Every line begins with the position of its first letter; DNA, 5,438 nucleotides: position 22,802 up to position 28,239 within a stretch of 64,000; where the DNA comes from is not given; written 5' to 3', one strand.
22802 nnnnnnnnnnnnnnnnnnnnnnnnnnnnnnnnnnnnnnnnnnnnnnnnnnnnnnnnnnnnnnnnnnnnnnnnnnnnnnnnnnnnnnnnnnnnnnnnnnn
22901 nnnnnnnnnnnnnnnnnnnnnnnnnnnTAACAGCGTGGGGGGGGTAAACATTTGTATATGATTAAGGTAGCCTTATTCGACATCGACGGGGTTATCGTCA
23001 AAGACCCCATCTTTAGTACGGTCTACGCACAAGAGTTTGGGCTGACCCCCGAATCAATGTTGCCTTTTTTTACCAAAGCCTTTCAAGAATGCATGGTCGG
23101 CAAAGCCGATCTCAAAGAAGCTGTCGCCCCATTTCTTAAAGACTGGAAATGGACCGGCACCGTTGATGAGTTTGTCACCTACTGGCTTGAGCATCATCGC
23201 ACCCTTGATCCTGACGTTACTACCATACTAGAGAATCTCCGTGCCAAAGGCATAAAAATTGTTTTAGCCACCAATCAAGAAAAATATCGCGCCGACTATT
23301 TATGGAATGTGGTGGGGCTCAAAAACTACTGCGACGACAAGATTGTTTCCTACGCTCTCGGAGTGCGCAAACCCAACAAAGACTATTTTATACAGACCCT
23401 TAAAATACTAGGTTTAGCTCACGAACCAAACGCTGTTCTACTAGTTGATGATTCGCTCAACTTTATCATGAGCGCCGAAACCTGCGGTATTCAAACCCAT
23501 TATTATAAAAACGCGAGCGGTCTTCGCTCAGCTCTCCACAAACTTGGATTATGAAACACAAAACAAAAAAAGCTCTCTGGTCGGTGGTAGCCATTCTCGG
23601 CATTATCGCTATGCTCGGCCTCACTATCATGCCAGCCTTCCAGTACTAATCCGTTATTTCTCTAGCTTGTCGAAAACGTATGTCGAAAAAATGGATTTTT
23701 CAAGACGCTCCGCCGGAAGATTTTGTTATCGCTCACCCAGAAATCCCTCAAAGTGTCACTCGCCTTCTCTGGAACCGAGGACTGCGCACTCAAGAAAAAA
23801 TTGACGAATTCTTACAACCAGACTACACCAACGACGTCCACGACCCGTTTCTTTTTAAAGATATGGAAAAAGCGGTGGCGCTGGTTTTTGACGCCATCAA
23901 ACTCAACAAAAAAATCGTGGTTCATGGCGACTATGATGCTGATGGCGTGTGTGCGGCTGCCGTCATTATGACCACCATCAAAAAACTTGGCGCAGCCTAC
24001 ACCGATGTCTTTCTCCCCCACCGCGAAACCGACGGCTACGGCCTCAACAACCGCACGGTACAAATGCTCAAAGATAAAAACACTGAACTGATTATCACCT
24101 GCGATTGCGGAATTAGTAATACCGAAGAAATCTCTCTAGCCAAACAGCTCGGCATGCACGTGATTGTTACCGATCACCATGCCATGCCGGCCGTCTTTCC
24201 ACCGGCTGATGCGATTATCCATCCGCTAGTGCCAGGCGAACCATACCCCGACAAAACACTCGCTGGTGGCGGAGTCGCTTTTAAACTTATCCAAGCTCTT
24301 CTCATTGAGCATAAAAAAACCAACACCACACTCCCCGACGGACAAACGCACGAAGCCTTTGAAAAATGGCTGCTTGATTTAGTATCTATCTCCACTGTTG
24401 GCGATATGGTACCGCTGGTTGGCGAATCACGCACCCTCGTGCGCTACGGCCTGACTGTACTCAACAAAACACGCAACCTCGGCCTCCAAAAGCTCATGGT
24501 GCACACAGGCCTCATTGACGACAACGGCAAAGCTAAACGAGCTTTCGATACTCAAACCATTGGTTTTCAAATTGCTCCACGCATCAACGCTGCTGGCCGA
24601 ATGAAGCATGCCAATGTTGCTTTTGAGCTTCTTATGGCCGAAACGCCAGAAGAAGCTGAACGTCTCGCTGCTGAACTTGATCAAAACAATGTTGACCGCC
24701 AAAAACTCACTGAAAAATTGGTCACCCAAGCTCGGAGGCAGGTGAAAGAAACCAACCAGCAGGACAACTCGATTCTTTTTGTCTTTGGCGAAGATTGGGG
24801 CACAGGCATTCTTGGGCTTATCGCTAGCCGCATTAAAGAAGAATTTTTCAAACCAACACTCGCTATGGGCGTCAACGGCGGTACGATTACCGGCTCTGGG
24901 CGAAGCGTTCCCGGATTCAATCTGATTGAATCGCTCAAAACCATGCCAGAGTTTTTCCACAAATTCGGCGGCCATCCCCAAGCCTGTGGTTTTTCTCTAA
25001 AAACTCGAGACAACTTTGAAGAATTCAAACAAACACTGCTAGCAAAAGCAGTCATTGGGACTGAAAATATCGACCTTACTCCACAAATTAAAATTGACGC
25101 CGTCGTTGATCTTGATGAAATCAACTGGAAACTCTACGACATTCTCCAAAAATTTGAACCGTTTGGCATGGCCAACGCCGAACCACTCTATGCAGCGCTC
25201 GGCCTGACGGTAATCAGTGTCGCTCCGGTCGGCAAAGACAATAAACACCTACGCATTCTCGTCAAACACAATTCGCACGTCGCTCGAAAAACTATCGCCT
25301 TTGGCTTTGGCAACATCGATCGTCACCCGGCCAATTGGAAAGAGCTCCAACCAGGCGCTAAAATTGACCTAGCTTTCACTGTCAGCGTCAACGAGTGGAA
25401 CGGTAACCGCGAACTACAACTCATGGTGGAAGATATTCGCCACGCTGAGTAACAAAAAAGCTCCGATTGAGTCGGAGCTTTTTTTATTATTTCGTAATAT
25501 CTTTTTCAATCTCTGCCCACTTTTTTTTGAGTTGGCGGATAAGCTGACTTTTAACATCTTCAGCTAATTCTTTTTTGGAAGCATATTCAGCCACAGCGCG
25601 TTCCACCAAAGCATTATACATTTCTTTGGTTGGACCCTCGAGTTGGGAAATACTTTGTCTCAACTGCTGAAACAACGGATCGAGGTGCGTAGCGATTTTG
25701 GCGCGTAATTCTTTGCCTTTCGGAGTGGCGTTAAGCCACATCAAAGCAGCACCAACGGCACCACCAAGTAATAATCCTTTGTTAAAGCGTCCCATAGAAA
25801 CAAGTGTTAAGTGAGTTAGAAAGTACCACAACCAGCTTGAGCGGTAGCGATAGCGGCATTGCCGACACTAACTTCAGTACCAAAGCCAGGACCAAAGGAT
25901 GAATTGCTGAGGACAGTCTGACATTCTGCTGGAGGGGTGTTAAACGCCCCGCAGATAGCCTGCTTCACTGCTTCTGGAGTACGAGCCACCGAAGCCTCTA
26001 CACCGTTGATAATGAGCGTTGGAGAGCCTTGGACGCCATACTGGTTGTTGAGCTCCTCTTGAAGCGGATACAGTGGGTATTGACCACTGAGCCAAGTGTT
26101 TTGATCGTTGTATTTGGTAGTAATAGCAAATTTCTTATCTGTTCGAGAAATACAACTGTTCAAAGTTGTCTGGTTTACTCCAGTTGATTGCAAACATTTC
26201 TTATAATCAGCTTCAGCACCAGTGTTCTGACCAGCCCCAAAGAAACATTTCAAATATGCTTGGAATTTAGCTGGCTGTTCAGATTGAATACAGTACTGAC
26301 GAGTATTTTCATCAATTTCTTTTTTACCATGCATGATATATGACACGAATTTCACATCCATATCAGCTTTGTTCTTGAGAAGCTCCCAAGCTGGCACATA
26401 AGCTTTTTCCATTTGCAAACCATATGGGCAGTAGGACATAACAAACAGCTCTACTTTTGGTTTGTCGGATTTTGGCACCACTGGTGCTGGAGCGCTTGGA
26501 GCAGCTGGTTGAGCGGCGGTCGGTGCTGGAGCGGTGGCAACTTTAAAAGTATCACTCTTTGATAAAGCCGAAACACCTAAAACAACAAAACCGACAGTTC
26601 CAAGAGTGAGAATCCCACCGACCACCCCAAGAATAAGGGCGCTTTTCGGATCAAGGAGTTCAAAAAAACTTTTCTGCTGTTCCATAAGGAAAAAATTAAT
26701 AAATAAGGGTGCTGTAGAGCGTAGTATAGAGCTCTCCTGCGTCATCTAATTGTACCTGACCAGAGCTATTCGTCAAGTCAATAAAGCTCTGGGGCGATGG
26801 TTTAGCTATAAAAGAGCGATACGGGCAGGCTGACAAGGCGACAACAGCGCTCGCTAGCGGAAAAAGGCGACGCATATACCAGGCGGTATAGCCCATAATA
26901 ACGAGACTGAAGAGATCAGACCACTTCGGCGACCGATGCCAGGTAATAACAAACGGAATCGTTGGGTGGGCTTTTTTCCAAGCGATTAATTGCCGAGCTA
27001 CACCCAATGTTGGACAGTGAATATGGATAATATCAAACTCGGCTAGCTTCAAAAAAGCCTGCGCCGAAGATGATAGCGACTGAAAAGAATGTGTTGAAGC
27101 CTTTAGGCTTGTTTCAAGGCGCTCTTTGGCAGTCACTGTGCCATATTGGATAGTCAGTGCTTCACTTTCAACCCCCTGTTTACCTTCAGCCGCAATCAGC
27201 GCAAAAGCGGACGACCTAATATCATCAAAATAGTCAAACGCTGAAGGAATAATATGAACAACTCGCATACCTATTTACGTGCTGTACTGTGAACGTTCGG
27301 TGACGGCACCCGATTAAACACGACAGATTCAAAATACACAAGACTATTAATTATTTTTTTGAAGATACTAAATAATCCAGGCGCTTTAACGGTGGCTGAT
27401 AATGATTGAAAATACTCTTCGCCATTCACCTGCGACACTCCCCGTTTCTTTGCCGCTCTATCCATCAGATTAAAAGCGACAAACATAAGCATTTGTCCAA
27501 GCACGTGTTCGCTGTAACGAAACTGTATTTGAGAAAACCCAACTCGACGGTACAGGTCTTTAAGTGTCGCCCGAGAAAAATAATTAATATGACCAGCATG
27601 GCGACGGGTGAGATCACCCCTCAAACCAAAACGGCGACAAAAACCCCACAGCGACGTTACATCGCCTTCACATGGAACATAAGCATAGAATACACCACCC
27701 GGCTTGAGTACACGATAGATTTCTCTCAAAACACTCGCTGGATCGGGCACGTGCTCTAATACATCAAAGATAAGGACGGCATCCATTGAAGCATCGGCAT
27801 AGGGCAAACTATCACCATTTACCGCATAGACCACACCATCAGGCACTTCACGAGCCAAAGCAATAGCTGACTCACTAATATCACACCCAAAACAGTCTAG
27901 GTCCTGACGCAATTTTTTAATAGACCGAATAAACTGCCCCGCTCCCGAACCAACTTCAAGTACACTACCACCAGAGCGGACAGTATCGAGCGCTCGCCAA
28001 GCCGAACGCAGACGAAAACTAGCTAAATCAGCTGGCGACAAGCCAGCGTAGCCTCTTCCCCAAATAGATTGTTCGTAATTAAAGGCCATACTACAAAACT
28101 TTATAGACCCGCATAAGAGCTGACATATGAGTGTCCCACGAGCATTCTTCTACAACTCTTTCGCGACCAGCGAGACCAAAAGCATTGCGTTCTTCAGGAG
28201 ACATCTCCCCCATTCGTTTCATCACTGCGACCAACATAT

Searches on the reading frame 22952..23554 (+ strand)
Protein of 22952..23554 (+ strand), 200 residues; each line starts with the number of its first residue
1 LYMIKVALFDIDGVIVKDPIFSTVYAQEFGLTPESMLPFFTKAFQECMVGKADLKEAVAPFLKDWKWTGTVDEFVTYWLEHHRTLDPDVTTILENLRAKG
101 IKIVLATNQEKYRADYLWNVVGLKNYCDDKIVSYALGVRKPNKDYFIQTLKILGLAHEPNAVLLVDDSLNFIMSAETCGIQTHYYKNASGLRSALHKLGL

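Call 52: search_protein_families(library=pfam, proteins=[window:22952-23554:+], max_evalue=0.00001)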
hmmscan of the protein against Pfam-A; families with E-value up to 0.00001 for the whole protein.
window:22952-23554:+ (200 aa): 2 families
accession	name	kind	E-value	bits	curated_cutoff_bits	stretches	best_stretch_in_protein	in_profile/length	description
PF00702.32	Hydrolase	-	1.7e-17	64.9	26.4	1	4-178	1-190/191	haloacid dehalogenase-like hydrolase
PF13419.12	HAD_2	-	5.1e-12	46.7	23.8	1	8-182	2-175/178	Haloacid dehalogenase-like hydrolase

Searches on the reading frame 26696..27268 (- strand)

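Call 52: search_protein_families(library=pfam, proteins=[window:26696-27268:-], max_evalue=0.00001)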
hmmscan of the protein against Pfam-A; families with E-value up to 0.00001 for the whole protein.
window:26696-27268:- (190 aa): 2 families
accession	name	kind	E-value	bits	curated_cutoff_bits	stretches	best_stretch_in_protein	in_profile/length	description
PF13579.12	Glyco_trans_4_4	-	1.3e-08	35.8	29.7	1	67-158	61-147/158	Glycosyl transferase 4-like domain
PF13439.12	Glyco_transf_4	-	1.8e-08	35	28.5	1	65-147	60-142/170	Glycosyltransferase Family 4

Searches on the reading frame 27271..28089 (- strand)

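Call 43: search_protein_families(library=pfam, proteins=[window:27271-28089:-], max_evalue=0.00001)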
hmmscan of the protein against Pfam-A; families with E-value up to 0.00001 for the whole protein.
window:27271-28089:- (272 aa): 7 families
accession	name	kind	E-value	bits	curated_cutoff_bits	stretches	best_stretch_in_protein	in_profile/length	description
PF08241.18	Methyltransf_11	-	2.5e-22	79.8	21.2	1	44-135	1-94/95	Methyltransferase domain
PF13489.12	Methyltransf_23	-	4.3e-21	75.8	27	1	33-186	16-160/164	Methyltransferase domain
PF08242.18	Methyltransf_12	-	6.2e-17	62.6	30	1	44-134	1-98/98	Methyltransferase domain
PF13649.12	Methyltransf_25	-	9.5e-17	61.9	27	1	43-132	1-97/97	Methyltransferase domain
PF13847.12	Methyltransf_31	-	2.5e-16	60.1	27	1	39-137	3-110/145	Methyltransferase domain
PF01209.24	Ubie_methyltran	-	1.4e-11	44.7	20.1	1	21-135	25-150/233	ubiE/COQ5 methyltransferase family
PF07021.18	MetW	-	5.3e-06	26.6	21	1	34-129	8-103/193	Methionine biosynthesis protein MetW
